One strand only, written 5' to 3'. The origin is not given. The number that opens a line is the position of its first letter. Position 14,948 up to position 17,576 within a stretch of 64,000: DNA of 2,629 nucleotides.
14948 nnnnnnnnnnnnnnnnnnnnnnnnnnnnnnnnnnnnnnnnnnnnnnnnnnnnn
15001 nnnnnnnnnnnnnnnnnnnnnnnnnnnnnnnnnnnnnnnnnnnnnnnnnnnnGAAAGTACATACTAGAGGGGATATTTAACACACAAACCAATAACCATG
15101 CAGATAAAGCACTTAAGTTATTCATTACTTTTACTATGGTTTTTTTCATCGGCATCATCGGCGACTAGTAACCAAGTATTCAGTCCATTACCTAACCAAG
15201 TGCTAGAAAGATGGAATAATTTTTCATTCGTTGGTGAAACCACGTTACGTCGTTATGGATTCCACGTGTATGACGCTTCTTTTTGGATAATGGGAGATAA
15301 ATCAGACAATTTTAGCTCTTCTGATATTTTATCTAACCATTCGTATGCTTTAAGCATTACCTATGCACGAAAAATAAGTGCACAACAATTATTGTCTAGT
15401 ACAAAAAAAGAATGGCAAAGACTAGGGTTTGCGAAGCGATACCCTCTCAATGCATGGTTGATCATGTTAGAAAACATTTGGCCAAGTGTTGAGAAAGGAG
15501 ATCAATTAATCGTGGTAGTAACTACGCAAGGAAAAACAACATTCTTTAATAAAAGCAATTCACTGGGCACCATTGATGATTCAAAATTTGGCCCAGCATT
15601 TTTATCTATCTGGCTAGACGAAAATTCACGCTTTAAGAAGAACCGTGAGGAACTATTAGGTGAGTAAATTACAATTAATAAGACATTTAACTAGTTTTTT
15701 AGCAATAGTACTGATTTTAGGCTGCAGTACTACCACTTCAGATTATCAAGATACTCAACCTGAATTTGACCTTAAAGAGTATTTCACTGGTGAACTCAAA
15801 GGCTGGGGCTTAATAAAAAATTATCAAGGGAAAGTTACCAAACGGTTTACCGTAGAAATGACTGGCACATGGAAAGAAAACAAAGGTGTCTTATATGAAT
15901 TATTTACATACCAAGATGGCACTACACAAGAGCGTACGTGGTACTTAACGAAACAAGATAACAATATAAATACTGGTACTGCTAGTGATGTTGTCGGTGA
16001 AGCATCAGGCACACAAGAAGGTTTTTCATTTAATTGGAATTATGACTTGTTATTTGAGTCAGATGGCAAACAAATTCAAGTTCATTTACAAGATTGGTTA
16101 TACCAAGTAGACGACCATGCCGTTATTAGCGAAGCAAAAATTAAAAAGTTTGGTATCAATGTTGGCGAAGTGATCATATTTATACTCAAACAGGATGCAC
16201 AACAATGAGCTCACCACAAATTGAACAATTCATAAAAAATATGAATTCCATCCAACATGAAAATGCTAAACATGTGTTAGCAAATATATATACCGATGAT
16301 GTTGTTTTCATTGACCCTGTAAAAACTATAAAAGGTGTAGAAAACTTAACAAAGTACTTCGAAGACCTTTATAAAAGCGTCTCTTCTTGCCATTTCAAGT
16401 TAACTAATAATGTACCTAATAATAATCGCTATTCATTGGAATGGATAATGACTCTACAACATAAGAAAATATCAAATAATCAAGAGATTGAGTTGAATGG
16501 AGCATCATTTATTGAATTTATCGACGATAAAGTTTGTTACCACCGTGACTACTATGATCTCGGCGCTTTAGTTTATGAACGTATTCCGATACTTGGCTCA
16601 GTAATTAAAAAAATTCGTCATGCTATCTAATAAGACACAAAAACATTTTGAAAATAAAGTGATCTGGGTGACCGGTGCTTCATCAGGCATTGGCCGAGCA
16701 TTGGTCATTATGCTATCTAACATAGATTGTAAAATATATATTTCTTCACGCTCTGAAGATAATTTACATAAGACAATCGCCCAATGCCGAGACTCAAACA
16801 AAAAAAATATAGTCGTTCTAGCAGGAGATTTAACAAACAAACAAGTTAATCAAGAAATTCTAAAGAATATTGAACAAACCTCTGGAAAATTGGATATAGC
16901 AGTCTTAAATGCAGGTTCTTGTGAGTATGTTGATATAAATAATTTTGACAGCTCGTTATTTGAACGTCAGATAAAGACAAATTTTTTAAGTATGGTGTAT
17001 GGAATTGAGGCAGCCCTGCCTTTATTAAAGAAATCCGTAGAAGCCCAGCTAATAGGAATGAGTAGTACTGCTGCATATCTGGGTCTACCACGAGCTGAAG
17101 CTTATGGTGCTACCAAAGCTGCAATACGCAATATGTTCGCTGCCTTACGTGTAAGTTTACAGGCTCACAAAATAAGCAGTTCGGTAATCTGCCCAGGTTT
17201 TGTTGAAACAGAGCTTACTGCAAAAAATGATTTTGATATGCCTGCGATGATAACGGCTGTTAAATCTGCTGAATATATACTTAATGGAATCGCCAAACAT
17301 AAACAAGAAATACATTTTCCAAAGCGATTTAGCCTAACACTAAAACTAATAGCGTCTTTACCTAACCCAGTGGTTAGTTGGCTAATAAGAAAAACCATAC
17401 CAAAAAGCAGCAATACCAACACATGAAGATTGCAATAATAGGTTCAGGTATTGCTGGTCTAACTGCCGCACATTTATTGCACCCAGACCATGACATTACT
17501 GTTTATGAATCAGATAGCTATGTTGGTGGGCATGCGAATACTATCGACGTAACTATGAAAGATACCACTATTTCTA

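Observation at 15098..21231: Eight-gene overlapping cluster for a probable oxidative fatty-acid or lipid modification pathway, here without its usual sigma-E/ChrR regulators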

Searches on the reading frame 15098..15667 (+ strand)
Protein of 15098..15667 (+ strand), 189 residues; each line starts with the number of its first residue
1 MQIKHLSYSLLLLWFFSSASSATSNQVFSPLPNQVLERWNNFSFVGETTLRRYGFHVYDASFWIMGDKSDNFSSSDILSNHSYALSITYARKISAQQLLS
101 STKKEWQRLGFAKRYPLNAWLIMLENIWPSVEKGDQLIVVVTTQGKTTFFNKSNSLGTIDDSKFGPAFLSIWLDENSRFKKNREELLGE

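Call 3: search_protein_families(library=pfam, proteins=[window:15098-15667:+], max_evalue=0.01)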
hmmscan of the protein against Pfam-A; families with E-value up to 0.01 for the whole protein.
window:15098-15667:+ (189 aa): 1 family
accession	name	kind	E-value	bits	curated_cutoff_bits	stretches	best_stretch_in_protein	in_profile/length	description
PF16036.10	Chalcone_3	-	8e-10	39.5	27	1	53-188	31-165/165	Chalcone isomerase-like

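Call 4: search_protein_families(library=ncbifam, proteins=[window:15098-15667:+], max_evalue=0.01)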
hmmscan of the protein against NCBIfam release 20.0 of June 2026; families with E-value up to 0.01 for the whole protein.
window:15098-15667:+ (189 aa): 0 families

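Call 35: search_solved_structures(query=window:15098-15667:+, max_evalue=1)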
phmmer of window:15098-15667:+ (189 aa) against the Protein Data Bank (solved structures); distinct sequences matched with E-value up to 1: 4.
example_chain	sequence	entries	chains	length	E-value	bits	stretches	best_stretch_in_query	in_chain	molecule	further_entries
5l04_A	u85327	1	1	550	0.17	14.9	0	32-87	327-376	Tyrosine-protein kinase JAK1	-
9qxt_A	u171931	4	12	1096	0.52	13.4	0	12-53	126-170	JetC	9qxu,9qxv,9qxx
8as8_A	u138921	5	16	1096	0.52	13.4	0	12-53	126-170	JetC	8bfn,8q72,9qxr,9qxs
5ixd_A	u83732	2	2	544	0.56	13.3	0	32-87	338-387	Tyrosine-protein kinase JAK1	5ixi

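Call 69: find_homologous_proteins(query=window:15098-15667:+)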
Query window:15098-15667:+ (189 aa): 61 proteins with E <= 0.001 among 120 candidates.
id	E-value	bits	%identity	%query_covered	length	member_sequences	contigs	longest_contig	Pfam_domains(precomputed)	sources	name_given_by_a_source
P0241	1.1e-120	418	100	100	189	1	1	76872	PF16036.11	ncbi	ncbi:MAG: chalcone isomerase family protein [Gammaproteobacteria bacterium]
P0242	5.9e-100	351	83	100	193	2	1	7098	PF16036.11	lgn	-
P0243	6.2e-93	328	77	100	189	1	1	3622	PF16036.11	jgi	-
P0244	8.0e-92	324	77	100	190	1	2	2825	PF16036.11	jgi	-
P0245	4.9e-90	318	76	100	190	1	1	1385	PF16036.11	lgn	-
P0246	2.6e-89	316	75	100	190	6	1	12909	PF16036.11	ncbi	-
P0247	4.1e-89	315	75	100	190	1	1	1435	PF16036.11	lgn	-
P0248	1.2e-88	314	75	100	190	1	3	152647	PF16036.11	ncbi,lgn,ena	-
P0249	7.5e-88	311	75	100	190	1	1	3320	PF16036.11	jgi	-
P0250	4.2e-84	299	73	100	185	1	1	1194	PF16036.11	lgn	-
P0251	1.1e-83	298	72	100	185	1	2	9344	PF16036.11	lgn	-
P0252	1.8e-82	294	71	100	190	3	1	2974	PF16036.11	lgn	-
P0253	4.7e-81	289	71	100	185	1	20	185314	PF16036.11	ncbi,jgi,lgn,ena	jgi:hypothetical protein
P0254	5.2e-81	289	72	96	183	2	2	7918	PF16036.11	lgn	-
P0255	4.3e-79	283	67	100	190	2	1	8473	PF16036.11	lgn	-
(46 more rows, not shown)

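Call 73: find_encoding_contigs(protein=P0241, flank=10000, max_places=1)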
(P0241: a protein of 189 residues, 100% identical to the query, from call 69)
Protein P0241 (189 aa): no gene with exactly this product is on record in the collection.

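Call 78: predict_structure(alignment_id=A7)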
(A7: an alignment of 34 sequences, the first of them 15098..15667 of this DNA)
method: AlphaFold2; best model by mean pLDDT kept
length: 189 residues; sequences in the alignment: 34
mean_pLDDT: 83.9   pTM: 0.77
mean pLDDT of the five models: 83.9, 80.9, 68.4, 65.9, 65.5
residues with pLDDT >= 90: 114; 70-90: 38; 50-70: 24; < 50: 13
segments of 3 or more residues with pLDDT < 50: 1-4, 16-24
pLDDT, mean of each block of 10 residues (from residue 1): 50 50 66 82 91 90 79 65 93 91 94 94 91 94 94 94 94 91 91
secondary structure, 60 per line:
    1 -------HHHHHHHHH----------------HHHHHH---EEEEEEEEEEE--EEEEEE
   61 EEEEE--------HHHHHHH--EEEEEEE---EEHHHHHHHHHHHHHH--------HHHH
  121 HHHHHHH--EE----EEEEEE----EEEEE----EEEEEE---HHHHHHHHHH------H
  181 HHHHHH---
elements in order: H8-16 H33-38 E42-52 E55-65 H74-80 E83-89 H95-108 H117-127 E136-141 E146-150 E155-160 H164-173 H180-186

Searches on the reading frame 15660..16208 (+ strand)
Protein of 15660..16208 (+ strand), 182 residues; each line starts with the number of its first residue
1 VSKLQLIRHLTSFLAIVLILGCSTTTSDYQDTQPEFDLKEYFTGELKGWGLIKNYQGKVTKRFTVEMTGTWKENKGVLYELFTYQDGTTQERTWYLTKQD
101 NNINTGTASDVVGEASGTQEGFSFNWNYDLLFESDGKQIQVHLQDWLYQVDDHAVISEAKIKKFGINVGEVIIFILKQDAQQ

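Call 3: search_protein_families(library=pfam, proteins=[window:15660-16208:+], max_evalue=0.01)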
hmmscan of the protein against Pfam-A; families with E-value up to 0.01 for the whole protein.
window:15660-16208:+ (182 aa): 1 family
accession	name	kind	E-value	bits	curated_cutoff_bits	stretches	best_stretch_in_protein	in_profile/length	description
PF12915.13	DUF3833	-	6.1e-61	205.2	25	1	17-177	2-163/163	Protein of unknown function (DUF3833)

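Call 4: search_protein_families(library=ncbifam, proteins=[window:15660-16208:+], max_evalue=0.01)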
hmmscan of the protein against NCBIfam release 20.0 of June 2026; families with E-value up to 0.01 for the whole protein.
window:15660-16208:+ (182 aa): 0 families

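Call 34: search_solved_structures(query=window:15660-16208:+, max_evalue=1)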
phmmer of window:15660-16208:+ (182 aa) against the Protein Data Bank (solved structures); distinct sequences matched with E-value up to 1: 2.
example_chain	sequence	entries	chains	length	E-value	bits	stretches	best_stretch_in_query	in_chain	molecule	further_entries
9hac_A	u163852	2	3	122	0.32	13.8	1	65-110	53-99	BBF-14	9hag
6iai_A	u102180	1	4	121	0.65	12.8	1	129-163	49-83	Protein of uncharacterized function (DUF1076)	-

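Call 57: search_solved_structures(query=A5, max_evalue=10)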
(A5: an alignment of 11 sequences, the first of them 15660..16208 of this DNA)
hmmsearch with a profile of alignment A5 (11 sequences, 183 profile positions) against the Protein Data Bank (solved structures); distinct sequences matched with E-value up to 10: 3.
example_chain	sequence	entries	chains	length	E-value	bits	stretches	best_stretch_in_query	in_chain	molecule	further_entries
4b1l_A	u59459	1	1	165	0.62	12.9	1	126-178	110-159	LEVANASE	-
4b1m_A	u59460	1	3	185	0.68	12.7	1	126-178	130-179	LEVANASE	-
4azz_A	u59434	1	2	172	0.82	12.5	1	126-178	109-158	LEVANASE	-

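Call 58: find_homologous_proteins(query=window:15660-16208:+)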
Query window:15660-16208:+ (182 aa): 397 proteins with E <= 0.001 among 494 candidates; the best 120 are listed.
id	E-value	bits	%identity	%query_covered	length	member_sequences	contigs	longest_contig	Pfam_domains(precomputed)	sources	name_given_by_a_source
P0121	2.7e-102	358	89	99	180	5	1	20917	PF12915.14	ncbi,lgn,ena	-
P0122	6.3e-100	350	85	99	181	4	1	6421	PF12915.14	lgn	-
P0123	1.1e-99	349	85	100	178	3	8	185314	PF12915.14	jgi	jgi:hypothetical protein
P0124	1.3e-99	349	82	99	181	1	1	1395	PF12915.14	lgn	-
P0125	2.0e-99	348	83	99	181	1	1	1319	PF12915.14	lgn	-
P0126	4.5e-99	347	84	99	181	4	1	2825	PF12915.14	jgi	-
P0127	6.0e-98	344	82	100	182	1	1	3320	PF12915.14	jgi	-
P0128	7.2e-95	334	82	95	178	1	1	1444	PF12915.14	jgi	jgi:hypothetical protein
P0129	9.8e-95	333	86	93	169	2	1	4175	PF12915.14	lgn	-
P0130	2.0e-93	329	78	100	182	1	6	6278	PF12915.14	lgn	-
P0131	1.2e-92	326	78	99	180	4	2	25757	PF12915.14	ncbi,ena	-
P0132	3.0e-92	325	79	97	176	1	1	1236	PF12915.14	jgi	jgi:uncharacterized protein affecting Mg2+/Co2+ transport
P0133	4.4e-91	321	78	99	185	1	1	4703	PF12915.14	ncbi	-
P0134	2.8e-90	319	83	93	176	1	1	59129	PF12915.14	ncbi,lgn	-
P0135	6.2e-90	318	77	99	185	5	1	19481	PF12915.14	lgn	-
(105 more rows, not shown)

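Call 67: predict_structure(alignment_id=A6)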
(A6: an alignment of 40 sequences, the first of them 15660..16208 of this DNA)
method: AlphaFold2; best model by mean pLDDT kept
length: 182 residues; sequences in the alignment: 40
mean_pLDDT: 94.1   pTM: 0.83
mean pLDDT of the five models: 94.1, 93.7, 93.6, 93.4, 92.6
residues with pLDDT >= 90: 161; 70-90: 16; 50-70: 3; < 50: 2
segments of 3 or more residues with pLDDT < 50: none
pLDDT, mean of each block of 10 residues (from residue 1): 89 86 89 96 98 97 98 98 97 97 96 97 98 90 98 97 95 90 39
secondary structure, 60 per line:
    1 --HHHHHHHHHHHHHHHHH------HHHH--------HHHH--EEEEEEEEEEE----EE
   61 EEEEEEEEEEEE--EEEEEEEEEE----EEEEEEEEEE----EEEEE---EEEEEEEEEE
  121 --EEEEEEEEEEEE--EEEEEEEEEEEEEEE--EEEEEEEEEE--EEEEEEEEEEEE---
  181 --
elements in order: H3-19 H26-29 H38-41 E44-54 E59-72 E75-84 E89-98 E103-107 E111-120 E123-134 E137-151 E154-163 E166-177

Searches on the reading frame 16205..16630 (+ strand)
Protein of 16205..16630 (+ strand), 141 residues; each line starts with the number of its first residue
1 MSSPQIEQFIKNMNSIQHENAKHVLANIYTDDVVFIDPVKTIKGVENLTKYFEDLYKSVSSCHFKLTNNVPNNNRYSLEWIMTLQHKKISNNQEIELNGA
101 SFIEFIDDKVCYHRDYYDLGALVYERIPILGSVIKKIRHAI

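Call 3: search_protein_families(library=pfam, proteins=[window:16205-16630:+], max_evalue=0.01)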
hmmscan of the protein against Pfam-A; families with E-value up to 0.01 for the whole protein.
window:16205-16630:+ (141 aa): 4 families
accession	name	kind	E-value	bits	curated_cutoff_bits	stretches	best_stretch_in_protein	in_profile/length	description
PF12680.13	SnoaL_2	-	8.9e-12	45.9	27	1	24-113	15-102/102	SnoaL-like domain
PF07366.18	SnoaL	-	1.8e-06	28.2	28.4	1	21-122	15-122/126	SnoaL-like polyketide cyclase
PF10184.16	DUF2358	-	6.4e-05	23.6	24.3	1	26-109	21-109/113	Uncharacterized conserved protein (DUF2358)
PF07858.18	LEH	-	0.0097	16.7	24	0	6-122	7-116/122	Limonene-1,2-epoxide hydrolase catalytic domain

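Call 4: search_protein_families(library=ncbifam, proteins=[window:16205-16630:+], max_evalue=0.01)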
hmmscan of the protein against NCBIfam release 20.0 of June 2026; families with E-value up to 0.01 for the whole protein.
window:16205-16630:+ (141 aa): 2 families
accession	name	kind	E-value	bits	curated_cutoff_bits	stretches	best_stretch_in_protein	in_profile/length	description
TIGR02246.1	TIGR02246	subfamily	0.00025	21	33.95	1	5-62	5-64/128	SgcJ/EcaC family oxidoreductase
TIGR02096.1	TIGR02096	subfamily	0.0096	16.2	97.1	0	8-122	6-124/129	ketosteroid isomerase-related protein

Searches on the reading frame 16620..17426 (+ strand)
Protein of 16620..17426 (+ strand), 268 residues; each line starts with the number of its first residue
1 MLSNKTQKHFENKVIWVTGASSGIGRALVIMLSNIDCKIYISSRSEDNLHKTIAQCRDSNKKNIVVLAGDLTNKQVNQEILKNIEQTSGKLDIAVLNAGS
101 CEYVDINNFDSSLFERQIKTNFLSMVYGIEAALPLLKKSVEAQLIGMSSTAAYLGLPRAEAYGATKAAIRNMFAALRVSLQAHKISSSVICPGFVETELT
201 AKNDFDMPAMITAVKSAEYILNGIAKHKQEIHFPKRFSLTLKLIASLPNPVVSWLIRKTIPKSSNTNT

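Call 3: search_protein_families(library=pfam, proteins=[window:16620-17426:+], max_evalue=0.01)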
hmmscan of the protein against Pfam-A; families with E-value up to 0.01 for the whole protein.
window:16620-17426:+ (268 aa): 4 families
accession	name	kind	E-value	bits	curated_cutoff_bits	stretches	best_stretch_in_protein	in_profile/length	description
PF00106.31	adh_short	-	1.2e-41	142.8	26.6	1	13-203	1-190/195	short chain dehydrogenase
PF13561.12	adh_short_C2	-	1.4e-27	97.2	27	1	19-204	1-185/236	Enoyl-(Acyl carrier protein) reductase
PF08659.16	KR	-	3.9e-09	37.1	22.6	1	15-183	3-169/180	KR domain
PF02719.21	Polysacc_synt_2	-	0.00058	19.6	20.2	1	15-182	1-158/293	Polysaccharide biosynthesis protein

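Call 4: search_protein_families(library=ncbifam, proteins=[window:16620-17426:+], max_evalue=0.01)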
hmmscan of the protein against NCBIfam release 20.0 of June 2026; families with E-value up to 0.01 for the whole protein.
window:16620-17426:+ (268 aa): 217 families (the best 25 are shown)
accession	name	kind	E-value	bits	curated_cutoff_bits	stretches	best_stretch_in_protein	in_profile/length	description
NF004765.0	PRK06101.1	equivalog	1.6e-48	165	406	1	13-259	2-238/241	SDR family oxidoreductase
NF004825.0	PRK06181.1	equivalog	3.6e-45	154.3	215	1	8-261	2-264/268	SDR family oxidoreductase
NF005437.0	PRK07024.1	equivalog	1.3e-40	139.5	266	1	12-263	4-254/259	SDR family oxidoreductase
NF006123.0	PRK08267.1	equivalog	2.2e-34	118.9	261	1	12-233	2-228/261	SDR family oxidoreductase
NF006099.0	PRK08251.1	equivalog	4.6e-33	114.5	253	1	12-253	4-247/250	SDR family oxidoreductase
NF005878.0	PRK07825.1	subfamily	7.4e-33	114.1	287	1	6-262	3-255/278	short chain dehydrogenase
NF005495.0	PRK07109.1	subfamily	1.3e-32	113.4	264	1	7-202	3-199/334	SDR family oxidoreductase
NF005881.0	PRK07832.1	equivalog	2.9e-32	112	296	1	6-201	3-199/287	SDR family oxidoreductase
NF005806.0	PRK07666.1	equivalog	6.2e-30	104.2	286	1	9-206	4-200/239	3-ketoacyl-ACP reductase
NF005594.0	PRK07326.1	equivalog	2.2e-29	102.7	271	1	9-203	3-194/237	SDR family oxidoreductase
NF004514.1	PRK05855.1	equivalog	2.5e-29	102.3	455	1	5-205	306-506/578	SDR family oxidoreductase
NF005672.0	PRK07454.1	equivalog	2.5e-29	102.2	234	1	12-226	6-223/241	SDR family oxidoreductase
NF005559.1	PRK07231.1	subfamily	4.8e-29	101.6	215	1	10-202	2-193/249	glucose 1-dehydrogenase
NF009468.0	PRK12826.1-4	equivalog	6e-29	101.5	318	1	8-199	3-194/256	SDR family oxidoreductase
NF004196.0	PRK05650.1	equivalog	6e-29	101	297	1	13-214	3-203/272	SDR family oxidoreductase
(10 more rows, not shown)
